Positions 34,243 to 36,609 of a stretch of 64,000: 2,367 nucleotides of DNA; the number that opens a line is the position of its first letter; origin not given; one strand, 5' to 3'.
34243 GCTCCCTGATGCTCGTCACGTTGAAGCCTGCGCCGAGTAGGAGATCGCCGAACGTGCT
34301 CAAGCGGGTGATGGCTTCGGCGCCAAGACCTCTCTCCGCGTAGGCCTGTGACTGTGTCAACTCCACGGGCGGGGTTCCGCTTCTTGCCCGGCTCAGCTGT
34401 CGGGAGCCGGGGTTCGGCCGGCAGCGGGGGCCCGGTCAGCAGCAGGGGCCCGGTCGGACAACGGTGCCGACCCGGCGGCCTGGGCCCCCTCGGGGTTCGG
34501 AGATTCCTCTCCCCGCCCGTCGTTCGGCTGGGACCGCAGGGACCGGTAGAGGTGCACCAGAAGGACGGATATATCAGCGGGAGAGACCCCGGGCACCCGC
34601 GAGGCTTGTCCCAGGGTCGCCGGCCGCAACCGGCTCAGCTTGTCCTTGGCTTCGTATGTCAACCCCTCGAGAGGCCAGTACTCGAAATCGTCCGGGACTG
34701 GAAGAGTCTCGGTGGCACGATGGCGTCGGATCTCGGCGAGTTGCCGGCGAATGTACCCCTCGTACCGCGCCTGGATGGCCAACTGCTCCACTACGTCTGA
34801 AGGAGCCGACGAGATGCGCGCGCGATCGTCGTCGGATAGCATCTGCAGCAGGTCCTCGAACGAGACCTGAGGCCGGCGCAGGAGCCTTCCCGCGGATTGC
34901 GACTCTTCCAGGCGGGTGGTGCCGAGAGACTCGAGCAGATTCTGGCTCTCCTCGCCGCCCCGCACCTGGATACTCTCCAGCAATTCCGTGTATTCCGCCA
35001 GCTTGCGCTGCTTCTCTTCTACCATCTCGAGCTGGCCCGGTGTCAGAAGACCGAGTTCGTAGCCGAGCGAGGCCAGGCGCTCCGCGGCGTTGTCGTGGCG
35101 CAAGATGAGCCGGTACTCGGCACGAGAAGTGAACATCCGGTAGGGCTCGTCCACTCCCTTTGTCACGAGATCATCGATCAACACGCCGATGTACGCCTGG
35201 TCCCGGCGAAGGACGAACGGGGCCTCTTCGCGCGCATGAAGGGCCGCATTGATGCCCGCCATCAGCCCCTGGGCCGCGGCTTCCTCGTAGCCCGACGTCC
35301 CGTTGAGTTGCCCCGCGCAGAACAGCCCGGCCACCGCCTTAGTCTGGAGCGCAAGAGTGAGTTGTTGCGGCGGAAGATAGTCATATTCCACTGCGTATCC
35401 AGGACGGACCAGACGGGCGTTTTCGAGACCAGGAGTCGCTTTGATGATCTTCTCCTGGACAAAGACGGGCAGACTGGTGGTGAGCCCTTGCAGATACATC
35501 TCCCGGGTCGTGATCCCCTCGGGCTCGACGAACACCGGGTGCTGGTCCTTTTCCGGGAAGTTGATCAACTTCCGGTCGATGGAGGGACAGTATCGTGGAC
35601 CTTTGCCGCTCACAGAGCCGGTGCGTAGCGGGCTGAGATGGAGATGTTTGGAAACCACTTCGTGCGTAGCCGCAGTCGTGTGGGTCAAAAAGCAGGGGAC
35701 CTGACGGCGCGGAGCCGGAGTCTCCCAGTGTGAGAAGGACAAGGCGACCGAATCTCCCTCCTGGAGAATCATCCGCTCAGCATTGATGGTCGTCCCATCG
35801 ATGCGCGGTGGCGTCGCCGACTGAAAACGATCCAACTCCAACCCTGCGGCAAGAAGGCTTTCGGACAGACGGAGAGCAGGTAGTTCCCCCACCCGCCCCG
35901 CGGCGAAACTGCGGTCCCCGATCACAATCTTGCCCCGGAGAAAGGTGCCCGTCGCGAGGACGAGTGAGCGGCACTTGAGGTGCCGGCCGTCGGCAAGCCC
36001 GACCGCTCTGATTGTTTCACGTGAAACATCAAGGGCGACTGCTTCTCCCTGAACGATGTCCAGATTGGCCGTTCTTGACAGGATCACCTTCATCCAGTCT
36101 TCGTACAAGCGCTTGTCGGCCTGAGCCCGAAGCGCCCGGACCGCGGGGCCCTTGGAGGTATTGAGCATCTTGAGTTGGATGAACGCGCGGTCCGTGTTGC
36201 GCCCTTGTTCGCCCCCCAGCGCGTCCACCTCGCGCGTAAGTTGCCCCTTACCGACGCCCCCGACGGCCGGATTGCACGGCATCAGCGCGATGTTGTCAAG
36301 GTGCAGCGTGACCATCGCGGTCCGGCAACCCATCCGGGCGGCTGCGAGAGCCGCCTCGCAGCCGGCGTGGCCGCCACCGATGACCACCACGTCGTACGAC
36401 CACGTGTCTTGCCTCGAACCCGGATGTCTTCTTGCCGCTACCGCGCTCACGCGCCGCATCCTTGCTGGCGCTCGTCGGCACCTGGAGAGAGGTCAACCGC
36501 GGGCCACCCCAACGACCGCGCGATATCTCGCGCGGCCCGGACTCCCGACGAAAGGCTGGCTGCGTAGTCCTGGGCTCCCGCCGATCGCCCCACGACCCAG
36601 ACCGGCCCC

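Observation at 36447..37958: Divergent MnmG/TrmFO-like FAD protein translationally coupled between mnmE and mnmG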

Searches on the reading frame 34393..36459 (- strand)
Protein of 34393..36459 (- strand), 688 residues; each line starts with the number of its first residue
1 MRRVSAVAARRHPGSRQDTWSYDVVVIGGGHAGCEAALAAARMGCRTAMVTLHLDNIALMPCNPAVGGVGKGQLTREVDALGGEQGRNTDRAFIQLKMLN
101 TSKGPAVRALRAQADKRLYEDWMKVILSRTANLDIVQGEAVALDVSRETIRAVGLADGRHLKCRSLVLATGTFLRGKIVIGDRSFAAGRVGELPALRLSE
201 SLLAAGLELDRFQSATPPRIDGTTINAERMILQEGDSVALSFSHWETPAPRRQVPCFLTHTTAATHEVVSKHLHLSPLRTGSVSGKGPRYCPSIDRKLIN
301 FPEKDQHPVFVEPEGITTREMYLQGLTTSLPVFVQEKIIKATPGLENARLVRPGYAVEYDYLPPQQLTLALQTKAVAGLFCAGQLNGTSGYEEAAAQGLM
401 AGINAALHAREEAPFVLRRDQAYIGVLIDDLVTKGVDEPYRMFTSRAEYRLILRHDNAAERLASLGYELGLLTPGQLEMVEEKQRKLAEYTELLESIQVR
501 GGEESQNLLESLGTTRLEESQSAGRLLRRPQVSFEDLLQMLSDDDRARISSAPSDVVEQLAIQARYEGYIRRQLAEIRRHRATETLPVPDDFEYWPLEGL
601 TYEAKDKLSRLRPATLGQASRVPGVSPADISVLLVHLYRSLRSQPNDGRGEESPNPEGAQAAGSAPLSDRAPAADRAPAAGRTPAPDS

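Call 3: search_protein_families(library=pfam, proteins=[window:34393-36459:-], max_evalue=1)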
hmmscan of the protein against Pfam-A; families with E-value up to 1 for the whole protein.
window:34393-36459:- (688 aa): 15 families
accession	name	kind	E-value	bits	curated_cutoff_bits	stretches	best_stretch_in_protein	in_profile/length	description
PF01134.28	GIDA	-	2.1e-152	508.2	22.1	1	23-412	1-390/391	Glucose inhibited division protein A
PF21680.2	GIDA_C_1st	-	7.6e-20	71.9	24.7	1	477-573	4-95/96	tRNA modifying enzyme MnmG/GidA C-terminal helical domain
PF13932.14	SAM_GIDA_C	-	1.6e-19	69.9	27.1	1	579-634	2-57/57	tRNA modifying enzyme MnmG/GidA C-terminal helical bundle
PF07992.20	Pyr_redox_2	-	6.3e-10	39.4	26.1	1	22-172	1-109/291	Pyridine nucleotide-disulphide oxidoreductase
PF12831.13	FAD_oxidored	-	3.6e-07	30.3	27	1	23-51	1-29/416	FAD dependent oxidoreductase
PF00890.30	FAD_binding_2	-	0.00025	20.8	20.4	1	23-51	1-29/414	FAD binding domain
PF00070.33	Pyr_redox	-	0.00089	20.2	22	1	24-51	2-29/82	Pyridine nucleotide-disulphide oxidoreductase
PF13738.12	Pyr_redox_3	-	0.0014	18.3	30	1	22-51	165-194/305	Pyridine nucleotide-disulphide oxidoreductase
PF01262.27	AlaDh_PNT_C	-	0.0016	18.4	23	1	23-51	30-58/214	Alanine dehydrogenase/PNT, C-terminal domain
PF03486.20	HI0933_like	-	0.0069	16.3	50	1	23-50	2-29/244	HI0933-like protein Rossmann domain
PF13454.12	NAD_binding_9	-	0.058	13.8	21.8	1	128-172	111-154/155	FAD-NAD(P)-binding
PF05834.18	Lycopene_cycl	-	0.14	11.6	23.4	1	23-171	1-140/380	Lycopene cyclase protein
PF00899.27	ThiF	-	0.15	11.6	28.1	1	21-47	20-46/238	ThiF family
PF01266.30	DAO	-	0.29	11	27.9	1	23-50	1-28/353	FAD dependent oxidoreductase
PF04820.20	Trp_halogenase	-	0.36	10.1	21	0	23-52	1-31/458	Tryptophan halogenase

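Call 4: search_protein_families(library=ncbifam, proteins=[window:34393-36459:-], max_evalue=1)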
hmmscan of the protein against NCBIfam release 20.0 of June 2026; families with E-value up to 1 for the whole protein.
window:34393-36459:- (688 aa): 71 families (the best 25 are shown)
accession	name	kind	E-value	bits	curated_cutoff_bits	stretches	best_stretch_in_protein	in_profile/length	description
TIGR00136.1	mnmG_gidA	equivalog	8e-235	780.9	524.85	1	22-637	1-612/616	tRNA uridine-5-carboxymethylaminomethyl(34) synthesis enzyme MnmG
NF003739.0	PRK05335.1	equivalog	2e-22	79.6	262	2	323-433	278-388/441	methylenetetrahydrofolate--tRNA-(uracil(54)-C(5))-methyltransferase (FADH(2)-oxidizing) TrmFO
TIGR00137.1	gid_trmFO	equivalog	2.3e-18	66.2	428.65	1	323-435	275-387/433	FADH(2)-oxidizing methylenetetrahydrofolate--tRNA-(uracil(54)-C(5))-methyltransferase TrmFO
TIGR03140.1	AhpF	equivalog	9.7e-09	34.3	502.9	1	8-51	199-242/515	alkyl hydroperoxide reductase subunit F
TIGR02032.1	GG-red-SF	subfamily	6.1e-06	26.1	158.8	1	22-68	1-46/297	geranylgeranyl reductase family protein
NF003725.0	PRK05329.2-4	equivalog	1.7e-05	24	345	1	18-53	5-40/429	glycerol-3-phosphate dehydrogenase subunit GlpB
NF005691.0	PRK07494.1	equivalog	4.1e-05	22.3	459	1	20-53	7-40/404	UbiH/UbiF family hydroxylase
NF005866.0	PRK07803.1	equivalog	0.00017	19.9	819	1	19-52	6-39/631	fumarate reductase/succinate dehydrogenase flavoprotein subunit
NF003585.0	PRK05249.1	equivalog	0.00019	20.2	465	1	18-52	3-37/464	Si-specific NAD(P)(+) transhydrogenase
TIGR01292.1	TRX_reduct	equivalog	0.0002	20.3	343.45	1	22-51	1-30/300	thioredoxin-disulfide reductase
NF004991.0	PRK06370.1-3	subfamily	0.00059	18.5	620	1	21-53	35-67/509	FAD-containing oxidoreductase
TIGR01816.1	sdhA_forward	equivalog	0.00059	18.1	727.35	1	21-51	2-32/584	succinate dehydrogenase flavoprotein subunit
TIGR01372.1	soxA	subfamily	0.00062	17.6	1164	1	11-51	157-198/996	sarcosine oxidase subunit alpha family protein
TIGR01350.1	lipoamide_DH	equivalog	0.00068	18.4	408.8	1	21-50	1-30/461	dihydrolipoyl dehydrogenase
NF005786.0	PRK07608.1-1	equivalog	0.00075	18.4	597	1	21-51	10-40/393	UbiH/UbiF family hydroxylase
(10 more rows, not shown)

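Call 40: find_homologous_proteins(query=window:34396-36450:-, max_evalue=1e-100)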
Query window:34396-36450:- (685 aa): 8000 proteins with E <= 1e-100 among 8000 candidates; the best 120 are listed.
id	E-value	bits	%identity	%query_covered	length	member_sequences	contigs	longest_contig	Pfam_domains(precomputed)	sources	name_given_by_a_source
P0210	0.0e+0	1332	88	99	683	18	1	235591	PF07992.21,PF21680.3,PF01134.29,PF13932.16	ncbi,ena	-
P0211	0.0e+0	1300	92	92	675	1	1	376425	PF07992.21,PF21680.3,PF01134.29,PF13932.16,PF12831.14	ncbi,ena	-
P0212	0.0e+0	1283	88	95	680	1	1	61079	PF07992.21,PF21680.3,PF01134.29,PF13932.16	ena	-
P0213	0.0e+0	1280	90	93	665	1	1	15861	PF07992.21,PF21680.3,PF01134.29,PF13932.16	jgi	jgi:tRNA uridine 5-carboxymethylaminomethyl modification enzyme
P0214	0.0e+0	1271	90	91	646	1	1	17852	PF07992.21,PF21680.3,PF01134.29,PF13932.16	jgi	jgi:tRNA uridine 5-carboxymethylaminomethyl modification enzyme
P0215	0.0e+0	1267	88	93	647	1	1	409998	PF07992.21,PF21680.3,PF01134.29,PF13932.16,PF12831.14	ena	-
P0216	0.0e+0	1263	88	91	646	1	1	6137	PF07992.21,PF21680.3,PF01134.29,PF13932.16,PF12831.14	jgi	jgi:tRNA uridine 5-carboxymethylaminomethyl modification enzyme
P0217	0.0e+0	1262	88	93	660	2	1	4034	PF07992.21,PF21680.3,PF01134.29,PF13932.16,PF12831.14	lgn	-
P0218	0.0e+0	1259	86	95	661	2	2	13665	PF07992.21,PF21680.3,PF01134.29,PF13932.16,PF12831.14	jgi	jgi:tRNA uridine 5-carboxymethylaminomethyl modification enzyme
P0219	0.0e+0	1257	88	93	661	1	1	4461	PF07992.21,PF21680.3,PF01134.29,PF13932.16,PF12831.14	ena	-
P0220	0.0e+0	1253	88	93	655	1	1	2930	PF07992.21,PF21680.3,PF01134.29,PF13932.16,PF12831.14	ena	-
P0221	0.0e+0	1252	88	93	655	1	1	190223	PF07992.21,PF21680.3,PF01134.29,PF13932.16,PF12831.14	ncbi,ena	-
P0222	0.0e+0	1251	88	92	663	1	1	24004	PF07992.21,PF21680.3,PF01134.29,PF13932.16,PF12831.14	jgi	jgi:tRNA uridine 5-carboxymethylaminomethyl modification enzyme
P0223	0.0e+0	1247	87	93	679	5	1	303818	PF07992.21,PF21680.3,PF01134.29,PF13932.16,PF12831.14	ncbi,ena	-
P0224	0.0e+0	1237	85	95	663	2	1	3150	PF07992.21,PF21680.3,PF01134.29,PF13932.16,PF12831.14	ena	-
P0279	0.0e+0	1132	80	90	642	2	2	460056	PF07992.21,PF21680.3,PF01134.29,PF13932.16,PF12831.14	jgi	-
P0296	0.0e+0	1111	80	90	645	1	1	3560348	PF07992.21,PF21680.3,PF01134.29,PF13932.16,PF12831.14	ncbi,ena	-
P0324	0.0e+0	1087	81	86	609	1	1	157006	PF21680.3,PF01134.29,PF13932.16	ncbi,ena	-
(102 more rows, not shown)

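Call 41: find_encoding_contigs(protein=P0296, flank=6000, max_places=1)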
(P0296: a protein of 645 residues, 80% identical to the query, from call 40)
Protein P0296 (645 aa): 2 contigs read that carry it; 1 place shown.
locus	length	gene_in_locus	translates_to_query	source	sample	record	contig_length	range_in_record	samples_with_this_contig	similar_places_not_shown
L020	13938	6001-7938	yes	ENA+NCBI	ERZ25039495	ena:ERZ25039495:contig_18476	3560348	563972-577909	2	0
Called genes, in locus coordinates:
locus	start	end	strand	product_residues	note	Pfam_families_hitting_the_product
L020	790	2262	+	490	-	PF01809:YidD, PF02096:60KD_IMP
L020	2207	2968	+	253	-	PF14804:Jag_N (weak), PF13083:KH_KhpA-B, PF01424:R3H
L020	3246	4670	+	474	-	PF10396:TrmE_N, PF12631:MnmE_helical, PF00350:Dynamin_N (faint), PF01926:MMR_HSR1, PF02421:FeoB_N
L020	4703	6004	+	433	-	PF01134:GIDA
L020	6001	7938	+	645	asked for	PF01134:GIDA, PF07992:Pyr_redox_2, PF12831:FAD_oxidored (weak), PF21680:GIDA_C_1st, PF13932:SAM_GIDA_C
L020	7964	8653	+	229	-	PF02527:GidB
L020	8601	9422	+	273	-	PF10609:ParA, PF00142:Fer4_NifH (faint), PF01656:CbiA, PF02374:ArsA_ATPase (weak), PF06564:CBP_BcsQ (weak), PF09140:MipZ (weak), PF13614:AAA_31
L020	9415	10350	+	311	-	PF02195:ParB_N, PF17762:HTH_ParB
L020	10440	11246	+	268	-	PF04402:SIMPL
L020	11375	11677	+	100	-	-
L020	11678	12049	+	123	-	PF03259:Robl_LC7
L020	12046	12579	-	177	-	-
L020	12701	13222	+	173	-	PF02572:CobA_CobO_BtuR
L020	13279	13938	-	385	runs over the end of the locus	PF04055:Radical_SAM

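Call 42: find_encoding_contigs(protein=P0279, flank=6000, max_places=1)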
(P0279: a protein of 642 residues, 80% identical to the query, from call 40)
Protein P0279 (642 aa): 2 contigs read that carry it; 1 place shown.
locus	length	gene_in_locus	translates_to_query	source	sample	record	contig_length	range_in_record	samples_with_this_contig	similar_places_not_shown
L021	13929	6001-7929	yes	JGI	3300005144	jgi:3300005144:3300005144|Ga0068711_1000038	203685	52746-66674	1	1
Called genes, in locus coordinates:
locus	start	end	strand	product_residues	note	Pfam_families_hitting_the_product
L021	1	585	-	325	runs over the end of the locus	-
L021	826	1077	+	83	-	PF00825:Ribonuclease_P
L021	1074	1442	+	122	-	PF01809:YidD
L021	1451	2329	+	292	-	PF02096:60KD_IMP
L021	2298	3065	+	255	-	PF13083:KH_KhpA-B, PF01424:R3H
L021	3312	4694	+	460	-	PF10396:TrmE_N, PF12631:MnmE_helical, PF00350:Dynamin_N (faint), PF01926:MMR_HSR1, PF02421:FeoB_N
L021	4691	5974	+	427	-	PF07992:Pyr_redox_2 (faint), PF01134:GIDA, PF01266:DAO (weak)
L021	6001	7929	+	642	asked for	PF01134:GIDA, PF07992:Pyr_redox_2 (weak), PF12831:FAD_oxidored (faint), PF21680:GIDA_C_1st, PF13932:SAM_GIDA_C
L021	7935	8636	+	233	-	PF02527:GidB, PF13649:Methyltransf_25 (weak)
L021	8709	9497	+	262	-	PF06564:CBP_BcsQ (weak), PF09140:MipZ (weak), PF10609:ParA, PF13614:AAA_31, PF00142:Fer4_NifH (weak), PF01656:CbiA, PF02374:ArsA_ATPase (weak)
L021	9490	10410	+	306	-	PF02195:ParB_N, PF17762:HTH_ParB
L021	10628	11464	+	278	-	PF04402:SIMPL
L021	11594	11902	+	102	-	-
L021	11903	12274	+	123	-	PF03259:Robl_LC7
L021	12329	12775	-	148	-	-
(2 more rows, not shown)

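Call 43: find_encoding_contigs(protein=P0324, flank=6000, max_places=1)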
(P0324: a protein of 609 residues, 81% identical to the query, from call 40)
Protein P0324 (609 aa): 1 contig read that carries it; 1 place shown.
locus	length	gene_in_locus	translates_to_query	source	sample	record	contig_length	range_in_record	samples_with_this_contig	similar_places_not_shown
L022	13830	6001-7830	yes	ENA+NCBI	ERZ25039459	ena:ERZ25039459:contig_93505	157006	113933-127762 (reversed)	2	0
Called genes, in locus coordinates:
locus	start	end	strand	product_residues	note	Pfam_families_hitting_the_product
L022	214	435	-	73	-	-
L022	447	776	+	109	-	PF01809:YidD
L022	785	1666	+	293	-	PF02096:60KD_IMP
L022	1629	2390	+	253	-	PF13083:KH_KhpA-B, PF01424:R3H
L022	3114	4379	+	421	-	PF10396:TrmE_N, PF12631:MnmE_helical, PF03193:RsgA_GTPase (faint), PF00350:Dynamin_N (faint), PF01926:MMR_HSR1, PF02421:FeoB_N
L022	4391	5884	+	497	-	PF07992:Pyr_redox_2 (weak), PF01134:GIDA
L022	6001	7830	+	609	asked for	PF01134:GIDA, PF21680:GIDA_C_1st, PF13932:SAM_GIDA_C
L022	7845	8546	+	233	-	PF02527:GidB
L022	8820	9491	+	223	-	PF01656:CbiA, PF13614:AAA_31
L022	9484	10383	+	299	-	PF02195:ParB_N, PF17762:HTH_ParB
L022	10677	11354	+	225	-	PF04402:SIMPL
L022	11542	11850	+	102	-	-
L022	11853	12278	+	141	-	PF03259:Robl_LC7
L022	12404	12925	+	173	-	PF02572:CobA_CobO_BtuR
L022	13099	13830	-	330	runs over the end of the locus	PF04055:Radical_SAM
